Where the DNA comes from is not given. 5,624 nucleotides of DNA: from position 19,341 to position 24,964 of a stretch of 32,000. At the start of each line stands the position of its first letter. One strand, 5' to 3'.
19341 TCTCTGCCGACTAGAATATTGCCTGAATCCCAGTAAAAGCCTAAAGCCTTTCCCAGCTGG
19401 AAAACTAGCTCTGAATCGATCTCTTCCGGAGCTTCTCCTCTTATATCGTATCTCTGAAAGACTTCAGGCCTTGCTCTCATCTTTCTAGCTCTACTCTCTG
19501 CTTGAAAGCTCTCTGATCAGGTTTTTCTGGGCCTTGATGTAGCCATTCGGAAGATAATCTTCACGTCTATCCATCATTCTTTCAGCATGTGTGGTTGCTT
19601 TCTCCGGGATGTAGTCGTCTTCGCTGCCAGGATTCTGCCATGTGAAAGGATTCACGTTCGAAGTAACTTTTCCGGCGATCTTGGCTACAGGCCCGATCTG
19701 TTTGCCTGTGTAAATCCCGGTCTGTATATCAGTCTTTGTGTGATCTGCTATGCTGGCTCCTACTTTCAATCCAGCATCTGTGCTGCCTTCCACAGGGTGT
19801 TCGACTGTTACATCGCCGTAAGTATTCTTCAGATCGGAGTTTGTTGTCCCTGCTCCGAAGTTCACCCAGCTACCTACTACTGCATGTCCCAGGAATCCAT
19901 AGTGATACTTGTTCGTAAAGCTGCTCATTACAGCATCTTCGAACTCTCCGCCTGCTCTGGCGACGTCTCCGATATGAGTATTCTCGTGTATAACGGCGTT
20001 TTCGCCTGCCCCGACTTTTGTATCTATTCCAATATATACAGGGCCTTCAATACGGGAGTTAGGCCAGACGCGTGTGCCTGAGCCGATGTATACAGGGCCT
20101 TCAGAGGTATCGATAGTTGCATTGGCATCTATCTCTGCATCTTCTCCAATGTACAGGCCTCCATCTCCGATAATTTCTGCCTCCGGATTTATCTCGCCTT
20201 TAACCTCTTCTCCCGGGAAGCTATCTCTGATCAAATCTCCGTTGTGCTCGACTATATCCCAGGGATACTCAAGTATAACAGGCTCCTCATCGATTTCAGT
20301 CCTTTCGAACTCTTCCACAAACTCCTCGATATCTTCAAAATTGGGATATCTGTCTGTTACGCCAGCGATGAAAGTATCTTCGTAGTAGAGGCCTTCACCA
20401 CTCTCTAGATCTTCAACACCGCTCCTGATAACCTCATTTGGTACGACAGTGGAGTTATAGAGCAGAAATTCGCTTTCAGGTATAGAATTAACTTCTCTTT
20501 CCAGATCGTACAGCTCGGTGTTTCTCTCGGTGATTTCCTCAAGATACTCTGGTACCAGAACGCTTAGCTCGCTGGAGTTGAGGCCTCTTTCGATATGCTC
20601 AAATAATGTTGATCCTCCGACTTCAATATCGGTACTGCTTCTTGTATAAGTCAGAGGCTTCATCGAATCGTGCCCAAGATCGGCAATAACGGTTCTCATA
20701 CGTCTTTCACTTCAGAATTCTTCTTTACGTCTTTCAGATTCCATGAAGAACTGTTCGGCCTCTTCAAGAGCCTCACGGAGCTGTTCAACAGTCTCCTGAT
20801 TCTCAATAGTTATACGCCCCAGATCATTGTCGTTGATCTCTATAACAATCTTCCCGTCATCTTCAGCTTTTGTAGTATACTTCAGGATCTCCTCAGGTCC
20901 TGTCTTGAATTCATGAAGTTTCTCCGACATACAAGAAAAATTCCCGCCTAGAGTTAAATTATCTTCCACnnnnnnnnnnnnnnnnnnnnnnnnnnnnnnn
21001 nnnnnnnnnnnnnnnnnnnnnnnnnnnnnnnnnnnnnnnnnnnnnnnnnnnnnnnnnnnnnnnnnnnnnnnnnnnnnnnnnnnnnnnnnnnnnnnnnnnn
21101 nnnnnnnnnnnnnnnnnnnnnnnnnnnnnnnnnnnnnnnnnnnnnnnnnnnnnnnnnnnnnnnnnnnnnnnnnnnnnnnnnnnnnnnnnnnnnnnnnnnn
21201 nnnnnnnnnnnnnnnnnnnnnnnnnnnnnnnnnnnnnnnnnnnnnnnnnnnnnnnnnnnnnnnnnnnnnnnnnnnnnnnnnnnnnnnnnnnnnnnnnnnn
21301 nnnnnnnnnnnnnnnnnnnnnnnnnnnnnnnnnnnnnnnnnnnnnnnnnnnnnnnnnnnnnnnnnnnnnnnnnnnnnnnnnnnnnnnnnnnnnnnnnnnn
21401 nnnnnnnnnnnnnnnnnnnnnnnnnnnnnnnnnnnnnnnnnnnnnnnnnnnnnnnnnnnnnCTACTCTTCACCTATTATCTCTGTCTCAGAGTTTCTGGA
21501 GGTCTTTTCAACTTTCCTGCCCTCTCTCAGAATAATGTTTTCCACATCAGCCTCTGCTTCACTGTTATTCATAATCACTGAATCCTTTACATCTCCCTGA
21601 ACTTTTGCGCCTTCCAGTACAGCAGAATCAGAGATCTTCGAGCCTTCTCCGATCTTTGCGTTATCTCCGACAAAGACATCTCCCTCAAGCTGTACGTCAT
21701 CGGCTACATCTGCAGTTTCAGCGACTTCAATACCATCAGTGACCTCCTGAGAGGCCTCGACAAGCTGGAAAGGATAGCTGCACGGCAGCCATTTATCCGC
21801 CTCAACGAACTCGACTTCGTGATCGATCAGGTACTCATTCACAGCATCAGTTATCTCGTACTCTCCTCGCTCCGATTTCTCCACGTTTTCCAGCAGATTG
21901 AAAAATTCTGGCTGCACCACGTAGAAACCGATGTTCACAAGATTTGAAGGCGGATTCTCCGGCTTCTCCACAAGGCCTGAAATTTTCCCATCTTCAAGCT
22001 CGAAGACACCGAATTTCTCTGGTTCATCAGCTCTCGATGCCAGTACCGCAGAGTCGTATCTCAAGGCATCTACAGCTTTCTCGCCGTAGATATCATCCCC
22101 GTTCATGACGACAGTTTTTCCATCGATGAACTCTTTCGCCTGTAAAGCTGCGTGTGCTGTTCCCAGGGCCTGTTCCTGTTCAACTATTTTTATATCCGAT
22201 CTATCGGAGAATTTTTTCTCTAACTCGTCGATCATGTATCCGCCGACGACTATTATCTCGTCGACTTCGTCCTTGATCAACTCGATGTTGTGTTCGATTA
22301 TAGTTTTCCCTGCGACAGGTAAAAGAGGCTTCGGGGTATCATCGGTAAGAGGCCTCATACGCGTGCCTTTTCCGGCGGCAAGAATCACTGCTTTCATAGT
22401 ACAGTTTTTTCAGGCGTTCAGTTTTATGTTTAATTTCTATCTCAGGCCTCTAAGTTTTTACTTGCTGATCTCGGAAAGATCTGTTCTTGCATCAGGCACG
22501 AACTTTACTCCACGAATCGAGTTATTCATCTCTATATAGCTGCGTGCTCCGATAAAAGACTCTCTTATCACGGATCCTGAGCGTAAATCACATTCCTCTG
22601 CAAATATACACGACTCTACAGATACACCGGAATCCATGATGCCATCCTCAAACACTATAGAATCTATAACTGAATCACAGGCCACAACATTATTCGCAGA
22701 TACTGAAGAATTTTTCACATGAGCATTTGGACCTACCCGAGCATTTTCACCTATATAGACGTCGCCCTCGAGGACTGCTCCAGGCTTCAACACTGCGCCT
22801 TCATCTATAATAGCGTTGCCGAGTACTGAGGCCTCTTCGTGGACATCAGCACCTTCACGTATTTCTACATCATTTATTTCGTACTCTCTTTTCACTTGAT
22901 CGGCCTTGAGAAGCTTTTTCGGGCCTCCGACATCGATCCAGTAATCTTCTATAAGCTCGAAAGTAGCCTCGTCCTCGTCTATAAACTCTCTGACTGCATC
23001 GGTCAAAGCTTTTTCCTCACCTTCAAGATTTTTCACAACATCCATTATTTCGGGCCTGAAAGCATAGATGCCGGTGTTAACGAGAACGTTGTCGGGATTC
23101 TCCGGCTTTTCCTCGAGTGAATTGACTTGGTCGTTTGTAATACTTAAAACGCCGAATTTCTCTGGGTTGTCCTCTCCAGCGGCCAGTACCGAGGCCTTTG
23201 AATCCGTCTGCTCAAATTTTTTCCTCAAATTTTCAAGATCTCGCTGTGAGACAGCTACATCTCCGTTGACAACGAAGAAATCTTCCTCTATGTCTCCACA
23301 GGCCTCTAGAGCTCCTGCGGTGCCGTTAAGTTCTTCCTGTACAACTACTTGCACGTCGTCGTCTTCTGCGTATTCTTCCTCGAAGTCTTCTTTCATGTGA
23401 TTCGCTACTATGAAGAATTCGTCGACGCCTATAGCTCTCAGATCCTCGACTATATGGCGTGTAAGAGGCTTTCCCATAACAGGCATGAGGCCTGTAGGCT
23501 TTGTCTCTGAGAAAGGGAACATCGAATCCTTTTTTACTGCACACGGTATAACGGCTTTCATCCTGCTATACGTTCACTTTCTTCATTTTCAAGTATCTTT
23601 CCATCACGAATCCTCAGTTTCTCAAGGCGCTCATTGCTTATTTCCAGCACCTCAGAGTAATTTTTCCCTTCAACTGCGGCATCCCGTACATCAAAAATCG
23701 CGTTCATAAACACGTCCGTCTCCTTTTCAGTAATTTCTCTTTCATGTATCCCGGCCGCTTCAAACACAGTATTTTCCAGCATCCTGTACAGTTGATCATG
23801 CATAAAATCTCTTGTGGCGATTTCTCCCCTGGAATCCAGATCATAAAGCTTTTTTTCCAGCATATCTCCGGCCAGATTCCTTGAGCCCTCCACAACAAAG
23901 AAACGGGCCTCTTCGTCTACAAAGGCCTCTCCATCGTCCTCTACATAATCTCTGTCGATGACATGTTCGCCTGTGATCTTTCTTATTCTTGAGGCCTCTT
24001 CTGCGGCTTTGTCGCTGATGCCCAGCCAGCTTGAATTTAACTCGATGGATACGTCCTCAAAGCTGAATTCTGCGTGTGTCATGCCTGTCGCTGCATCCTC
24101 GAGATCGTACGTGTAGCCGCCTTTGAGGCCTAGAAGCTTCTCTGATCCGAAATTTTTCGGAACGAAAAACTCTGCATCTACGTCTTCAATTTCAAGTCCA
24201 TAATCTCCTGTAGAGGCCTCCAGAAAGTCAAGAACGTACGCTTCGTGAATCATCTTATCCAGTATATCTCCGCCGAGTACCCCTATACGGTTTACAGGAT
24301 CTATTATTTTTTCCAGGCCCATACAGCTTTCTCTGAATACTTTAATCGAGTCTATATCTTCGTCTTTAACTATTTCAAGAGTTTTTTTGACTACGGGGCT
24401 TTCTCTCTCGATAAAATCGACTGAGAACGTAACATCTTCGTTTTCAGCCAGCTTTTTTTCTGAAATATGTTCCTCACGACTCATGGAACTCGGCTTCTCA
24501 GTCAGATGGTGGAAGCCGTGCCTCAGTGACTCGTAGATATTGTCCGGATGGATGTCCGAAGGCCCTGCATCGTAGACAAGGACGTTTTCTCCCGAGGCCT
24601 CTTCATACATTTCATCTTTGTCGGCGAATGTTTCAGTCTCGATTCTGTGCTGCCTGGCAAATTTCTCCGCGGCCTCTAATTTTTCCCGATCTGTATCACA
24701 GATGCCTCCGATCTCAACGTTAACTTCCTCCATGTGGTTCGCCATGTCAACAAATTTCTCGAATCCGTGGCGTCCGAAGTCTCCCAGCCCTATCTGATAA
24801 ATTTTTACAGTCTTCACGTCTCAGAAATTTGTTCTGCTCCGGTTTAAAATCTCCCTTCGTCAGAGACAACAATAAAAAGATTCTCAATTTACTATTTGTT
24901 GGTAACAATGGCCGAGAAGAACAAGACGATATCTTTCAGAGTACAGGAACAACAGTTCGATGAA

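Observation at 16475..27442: Mosaic LamG paralogs in direct orientation bracket an ~8.3-kb nucleotide-sugar island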

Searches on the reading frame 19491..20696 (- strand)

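Call 8: search_protein_families(library=pfam, proteins=[window:19491-20696:-], max_evalue=0.01)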
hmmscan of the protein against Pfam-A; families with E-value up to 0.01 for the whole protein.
window:19491-20696:- (401 aa): 2 families
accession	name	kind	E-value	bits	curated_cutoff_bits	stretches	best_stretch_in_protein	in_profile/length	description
PF13562.11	NTP_transf_4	-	1.7e-20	74.2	27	1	8-160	8-145/153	Sugar nucleotidyl transferase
PF00132.30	Hexapep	-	7.9e-08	32.1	27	1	202-231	2-31/36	Bacterial transferase hexapeptide (six repeats)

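Call 10: search_protein_families(library=ncbifam, proteins=[window:19491-20696:-], max_evalue=0.001)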
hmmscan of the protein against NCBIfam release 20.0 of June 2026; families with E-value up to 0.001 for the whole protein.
window:19491-20696:- (401 aa): 10 families
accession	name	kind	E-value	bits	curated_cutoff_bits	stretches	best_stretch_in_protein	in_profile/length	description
TIGR03991.1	alt_bact_glmU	hypoth_equivalog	7.9e-84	282.2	225.3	1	4-379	6-379/394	UDP-N-acetylglucosamine diphosphorylase/glucosamine-1-phosphate N-acetyltransferase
TIGR03992.1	Arch_glmU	subfamily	2.2e-26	92.7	292.1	2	199-341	246-388/393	bifunctional sugar-1-phosphate nucleotidylyltransferase/acetyltransferase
NF041173.1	Sug_nt_acttase_Thmprot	equivalog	1.1e-20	74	600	2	209-341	256-388/405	bifunctional sugar-1-phosphate nucleotidylyltransferase/acetyltransferase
TIGR01173.1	glmU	equivalog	1.8e-07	30.4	366.85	1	106-285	216-380/452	bifunctional UDP-N-acetylglucosamine diphosphorylase/glucosamine-1-phosphate N-acetyltransferase GlmU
NF010934.1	PRK14354.1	equivalog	1e-05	24.3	450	1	178-287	278-383/447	bifunctional UDP-N-acetylglucosamine diphosphorylase/glucosamine-1-phosphate N-acetyltransferase GlmU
NF010940.0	PRK14360.1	equivalog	1.9e-05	23.4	602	1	181-287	281-381/452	bifunctional UDP-N-acetylglucosamine diphosphorylase/glucosamine-1-phosphate N-acetyltransferase GlmU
NF010937.0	PRK14357.1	equivalog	0.00022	20.3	658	1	179-287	272-374/448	bifunctional UDP-N-acetylglucosamine diphosphorylase/glucosamine-1-phosphate N-acetyltransferase GlmU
NF010935.0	PRK14355.1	equivalog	0.00025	19.8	718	1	169-286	277-387/459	bifunctional UDP-N-acetylglucosamine diphosphorylase/glucosamine-1-phosphate N-acetyltransferase GlmU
NF010936.0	PRK14356.1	equivalog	0.00035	19.6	666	1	168-290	271-394/456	bifunctional UDP-N-acetylglucosamine diphosphorylase/glucosamine-1-phosphate N-acetyltransferase GlmU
NF006986.0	PRK09451.1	equivalog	0.00061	18.7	725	1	169-317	272-416/456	bifunctional UDP-N-acetylglucosamine diphosphorylase/glucosamine-1-phosphate N-acetyltransferase GlmU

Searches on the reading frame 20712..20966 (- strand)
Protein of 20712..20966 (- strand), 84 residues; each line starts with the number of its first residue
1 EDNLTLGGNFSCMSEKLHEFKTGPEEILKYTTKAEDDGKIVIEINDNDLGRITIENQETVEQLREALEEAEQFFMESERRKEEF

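Call 8: search_protein_families(library=pfam, proteins=[window:20712-20966:-], max_evalue=0.01)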
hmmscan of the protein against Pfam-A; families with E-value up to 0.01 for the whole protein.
window:20712-20966:- (84 aa): 0 families

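Call 10: search_protein_families(library=ncbifam, proteins=[window:20712-20966:-], max_evalue=0.001)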
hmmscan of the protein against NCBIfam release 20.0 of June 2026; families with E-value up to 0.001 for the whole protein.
window:20712-20966:- (84 aa): 0 families

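Call 76: search_protein_families(library=pfam, proteins=[window:20712-20966:-], max_evalue=0.1)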
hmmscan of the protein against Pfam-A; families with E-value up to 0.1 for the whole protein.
window:20712-20966:- (84 aa): 2 families
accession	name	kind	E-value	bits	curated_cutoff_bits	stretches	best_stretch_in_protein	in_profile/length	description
PF24163.2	HCP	-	0.024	15.2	27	1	12-76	64-128/169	Head completion protein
PF14197.11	Cep57_CLD_2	-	0.026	15.1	27.1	1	43-83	20-60/67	Centrosome localisation domain of PPC89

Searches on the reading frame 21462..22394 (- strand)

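Call 8: search_protein_families(library=pfam, proteins=[window:21462-22394:-], max_evalue=0.01)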
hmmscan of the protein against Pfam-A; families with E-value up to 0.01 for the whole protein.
window:21462-22394:- (310 aa): 6 families
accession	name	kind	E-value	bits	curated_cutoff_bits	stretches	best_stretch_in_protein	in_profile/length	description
PF00483.29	NTP_transferase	-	3.4e-38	132.1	21.2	1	1-215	1-239/245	Nucleotidyl transferase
PF12804.13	NTP_transf_3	-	3.5e-13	50.5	27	1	2-100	1-95/160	MobA-like NTP transferase domain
PF01128.25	IspD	-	2e-06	28.2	27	1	2-72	3-72/221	2-C-methyl-D-erythritol 4-phosphate cytidylyltransferase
PF25084.1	LbH_EIF2B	-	6.7e-05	23.3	54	1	226-308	8-94/105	EIF2B subunit epsilon LbH domain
PF20202.4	DUF6564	-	0.0006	20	25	1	30-64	15-48/230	Domain of unknown function (DUF6564)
PF00132.30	Hexapep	-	0.00079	19.5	27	1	231-261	5-35/36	Bacterial transferase hexapeptide (six repeats)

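Call 10: search_protein_families(library=ncbifam, proteins=[window:21462-22394:-], max_evalue=0.001)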
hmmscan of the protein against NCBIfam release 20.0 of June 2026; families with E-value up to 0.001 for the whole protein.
window:21462-22394:- (310 aa): 47 families (the best 25 are shown)
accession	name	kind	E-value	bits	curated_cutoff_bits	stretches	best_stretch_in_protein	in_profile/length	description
TIGR03992.1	Arch_glmU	subfamily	1.3e-74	251.5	292.1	1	1-265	2-275/393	bifunctional sugar-1-phosphate nucleotidylyltransferase/acetyltransferase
NF041173.1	Sug_nt_acttase_Thmprot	equivalog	6.5e-55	186.7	600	1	1-265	2-274/405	bifunctional sugar-1-phosphate nucleotidylyltransferase/acetyltransferase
TIGR01208.1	rmlA_long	equivalog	4.5e-50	170.5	320.25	1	1-308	1-326/353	glucose-1-phosphate thymidylyltransferase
NF041313.1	UDPGP_AglF_Halo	equivalog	3.4e-48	164.1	400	1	1-203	2-218/234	UTP--glucose-1-phosphate uridylyltransferase AglF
NF052502.1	man1P_GTase_Rv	exception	5.6e-34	117.6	440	1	2-297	3-326/352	mannose-1-phosphate guanylyltransferase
TIGR01173.1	glmU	equivalog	9e-31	107.2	366.85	2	2-192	3-206/452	bifunctional UDP-N-acetylglucosamine diphosphorylase/glucosamine-1-phosphate N-acetyltransferase GlmU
NF010933.0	PRK14353.1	equivalog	1.7e-27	96.2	505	1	2-261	8-296/453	bifunctional UDP-N-acetylglucosamine diphosphorylase/glucosamine-1-phosphate N-acetyltransferase GlmU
NF010934.1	PRK14354.1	equivalog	1.7e-26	92.8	450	1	2-187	2-201/447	bifunctional UDP-N-acetylglucosamine diphosphorylase/glucosamine-1-phosphate N-acetyltransferase GlmU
TIGR01207.1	rmlA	equivalog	1.5e-23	83.3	360.65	1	1-195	1-210/286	glucose-1-phosphate thymidylyltransferase RfbA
NF010937.0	PRK14357.1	equivalog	3.8e-23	82.1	658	1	1-187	2-198/448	bifunctional UDP-N-acetylglucosamine diphosphorylase/glucosamine-1-phosphate N-acetyltransferase GlmU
TIGR01099.1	galU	equivalog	4.1e-23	82.3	326.8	2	60-194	88-240/261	UTP--glucose-1-phosphate uridylyltransferase GalU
NF010940.0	PRK14360.1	equivalog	1.6e-22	79.7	602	1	3-275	5-312/452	bifunctional UDP-N-acetylglucosamine diphosphorylase/glucosamine-1-phosphate N-acetyltransferase GlmU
NF010935.0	PRK14355.1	equivalog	6.3e-21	74.5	718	1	2-187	6-207/459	bifunctional UDP-N-acetylglucosamine diphosphorylase/glucosamine-1-phosphate N-acetyltransferase GlmU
NF045761.1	NAMPUrTaseMurU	equivalog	2.2e-20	73.5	250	1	1-108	2-114/226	N-acetylmuramate alpha-1-phosphate uridylyltransferase MurU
NF010936.0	PRK14356.1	equivalog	3.6e-20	72.3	666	1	2-279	8-306/456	bifunctional UDP-N-acetylglucosamine diphosphorylase/glucosamine-1-phosphate N-acetyltransferase GlmU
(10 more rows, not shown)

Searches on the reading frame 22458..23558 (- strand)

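Call 8: search_protein_families(library=pfam, proteins=[window:22458-23558:-], max_evalue=0.01)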
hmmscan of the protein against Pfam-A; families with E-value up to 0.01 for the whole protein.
window:22458-23558:- (366 aa): 6 families
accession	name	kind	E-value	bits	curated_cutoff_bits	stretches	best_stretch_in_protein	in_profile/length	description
PF00483.29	NTP_transferase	-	5e-30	105.3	21.2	1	13-221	13-240/245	Nucleotidyl transferase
PF25084.1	LbH_EIF2B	-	2.9e-10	40.5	54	1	253-336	8-93/105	EIF2B subunit epsilon LbH domain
PF12804.13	NTP_transf_3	-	3.9e-10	40.6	27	1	23-131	17-127/160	MobA-like NTP transferase domain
PF00132.30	Hexapep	-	3.1e-09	36.6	27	1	248-282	1-35/36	Bacterial transferase hexapeptide (six repeats)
PF24894.1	Hexapep_GlmU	-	3.2e-06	27.6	23.3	1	278-348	13-83/104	GlmU-like, C-terminal hexapeptide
PF25247.1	LbH_GLGC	-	0.0038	17.6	27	0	311-350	10-48/135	GLGC left-handed parallel beta-helix domain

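Call 10: search_protein_families(library=ncbifam, proteins=[window:22458-23558:-], max_evalue=0.001)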
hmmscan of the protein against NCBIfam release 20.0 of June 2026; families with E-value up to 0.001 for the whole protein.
window:22458-23558:- (366 aa): 42 families (the best 25 are shown)
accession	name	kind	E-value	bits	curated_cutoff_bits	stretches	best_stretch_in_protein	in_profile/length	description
TIGR03992.1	Arch_glmU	subfamily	2.6e-63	214.2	292.1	1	1-331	2-333/393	bifunctional sugar-1-phosphate nucleotidylyltransferase/acetyltransferase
NF041173.1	Sug_nt_acttase_Thmprot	equivalog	1.8e-52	178.6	600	1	1-332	2-334/405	bifunctional sugar-1-phosphate nucleotidylyltransferase/acetyltransferase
TIGR01208.1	rmlA_long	equivalog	5.8e-42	143.8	320.25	1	1-330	1-336/353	glucose-1-phosphate thymidylyltransferase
NF052502.1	man1P_GTase_Rv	exception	2.3e-31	108.9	440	2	11-305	12-320/352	mannose-1-phosphate guanylyltransferase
NF041313.1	UDPGP_AglF_Halo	equivalog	3.3e-29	102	400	1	1-221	2-232/234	UTP--glucose-1-phosphate uridylyltransferase AglF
NF010940.0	PRK14360.1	equivalog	4.9e-25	88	602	1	21-305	20-319/452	bifunctional UDP-N-acetylglucosamine diphosphorylase/glucosamine-1-phosphate N-acetyltransferase GlmU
TIGR01173.1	glmU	equivalog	1.7e-24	86.5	366.85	1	20-303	18-317/452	bifunctional UDP-N-acetylglucosamine diphosphorylase/glucosamine-1-phosphate N-acetyltransferase GlmU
NF010934.1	PRK14354.1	equivalog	1.9e-23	82.7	450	1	23-304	20-318/447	bifunctional UDP-N-acetylglucosamine diphosphorylase/glucosamine-1-phosphate N-acetyltransferase GlmU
NF010935.0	PRK14355.1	equivalog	4.3e-23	81.6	718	1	24-339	25-326/459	bifunctional UDP-N-acetylglucosamine diphosphorylase/glucosamine-1-phosphate N-acetyltransferase GlmU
NF010937.0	PRK14357.1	equivalog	1.8e-21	76.6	658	1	24-333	22-329/448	bifunctional UDP-N-acetylglucosamine diphosphorylase/glucosamine-1-phosphate N-acetyltransferase GlmU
NF010932.0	PRK14352.1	equivalog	1.6e-20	73.2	611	1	20-300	24-325/488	bifunctional UDP-N-acetylglucosamine diphosphorylase/glucosamine-1-phosphate N-acetyltransferase GlmU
NF010936.0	PRK14356.1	equivalog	7.7e-20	71.2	666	1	19-337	22-349/456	bifunctional UDP-N-acetylglucosamine diphosphorylase/glucosamine-1-phosphate N-acetyltransferase GlmU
NF045761.1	NAMPUrTaseMurU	equivalog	2.8e-18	66.6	250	1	1-221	2-225/226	N-acetylmuramate alpha-1-phosphate uridylyltransferase MurU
NF010933.0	PRK14353.1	equivalog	1.7e-16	59.9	505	1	21-291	24-311/453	bifunctional UDP-N-acetylglucosamine diphosphorylase/glucosamine-1-phosphate N-acetyltransferase GlmU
NF010939.0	PRK14359.1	equivalog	5.8e-16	58.1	592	1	19-299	19-298/430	bifunctional UDP-N-acetylglucosamine diphosphorylase/glucosamine-1-phosphate N-acetyltransferase GlmU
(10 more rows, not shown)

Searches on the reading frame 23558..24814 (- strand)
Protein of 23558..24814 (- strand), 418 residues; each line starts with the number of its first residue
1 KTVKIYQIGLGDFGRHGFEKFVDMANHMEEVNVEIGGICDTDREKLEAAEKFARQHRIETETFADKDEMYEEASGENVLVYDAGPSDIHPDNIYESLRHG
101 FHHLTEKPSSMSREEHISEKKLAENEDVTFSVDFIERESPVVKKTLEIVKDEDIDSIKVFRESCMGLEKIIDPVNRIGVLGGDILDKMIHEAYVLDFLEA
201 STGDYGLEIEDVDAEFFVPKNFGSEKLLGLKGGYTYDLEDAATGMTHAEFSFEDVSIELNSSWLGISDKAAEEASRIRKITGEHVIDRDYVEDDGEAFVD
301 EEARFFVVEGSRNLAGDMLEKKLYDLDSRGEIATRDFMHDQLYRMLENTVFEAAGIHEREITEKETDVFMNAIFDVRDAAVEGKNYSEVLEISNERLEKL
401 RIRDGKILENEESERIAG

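Call 8: search_protein_families(library=pfam, proteins=[window:23558-24814:-], max_evalue=0.01)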
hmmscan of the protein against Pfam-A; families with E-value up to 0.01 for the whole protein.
window:23558-24814:- (418 aa): 2 families
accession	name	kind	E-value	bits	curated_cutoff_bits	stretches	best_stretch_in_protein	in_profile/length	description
PF01408.29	GFO_IDH_MocA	-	2.6e-09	38.2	24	1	8-134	6-120/120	Oxidoreductase family, NAD-binding Rossmann fold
PF03447.22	NAD_binding_3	-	0.0022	19.1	24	1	9-114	1-95/116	Homoserine dehydrogenase, NAD binding domain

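Call 10: search_protein_families(library=ncbifam, proteins=[window:23558-24814:-], max_evalue=0.001)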
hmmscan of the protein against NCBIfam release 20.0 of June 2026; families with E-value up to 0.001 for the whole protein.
window:23558-24814:- (418 aa): 5 families
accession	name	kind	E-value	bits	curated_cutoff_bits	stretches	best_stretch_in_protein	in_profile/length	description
NF040723.1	UDP-GlcNAcDh_Arch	equivalog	9.1e-15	55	450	1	5-200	3-178/302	UDP-N-acetylglucosamine 3-dehydrogenase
TIGR04380.1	myo_inos_iolG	equivalog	2e-11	43.4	355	1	8-199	4-185/330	inositol 2-dehydrogenase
NF058563.1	BT_2159_fam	equivalog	5.4e-08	32.2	650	1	7-162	2-148/350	disaccharide 3-dehydrogenase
NF052479.1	LevoglcsnDh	equivalog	0.0004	19.2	650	1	78-163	74-160/386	levoglucosan dehydrogenase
NF041392.1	XylDh_Gfo6_Halo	equivalog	0.00089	18.1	350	0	47-161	53-168/350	D-xylose 1-dehydrogenase Gfo6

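Call 38: find_related_loci(query=A2, collection=metagenome_contigs, flank=10000)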
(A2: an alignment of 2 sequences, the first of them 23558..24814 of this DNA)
Query A2 (418 aa) in metagenome_contigs; peptide patterns used: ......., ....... (x = any residue, [..] = any of these).
326 stretches matched a pattern; 6 encode a relative of the query (tblastn E <= 1e-3); 6 distinct loci.
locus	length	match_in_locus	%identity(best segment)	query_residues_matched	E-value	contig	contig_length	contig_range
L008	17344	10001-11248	68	3-418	0e+0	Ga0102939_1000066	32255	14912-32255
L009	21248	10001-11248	68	3-418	0e+0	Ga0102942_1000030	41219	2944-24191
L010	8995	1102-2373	59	1-418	1e-161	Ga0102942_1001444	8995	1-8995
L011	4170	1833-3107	55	1-418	3e-154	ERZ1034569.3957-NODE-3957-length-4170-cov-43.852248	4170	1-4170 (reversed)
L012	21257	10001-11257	50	2-418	2e-132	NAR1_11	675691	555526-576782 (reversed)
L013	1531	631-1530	57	1-293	2e-115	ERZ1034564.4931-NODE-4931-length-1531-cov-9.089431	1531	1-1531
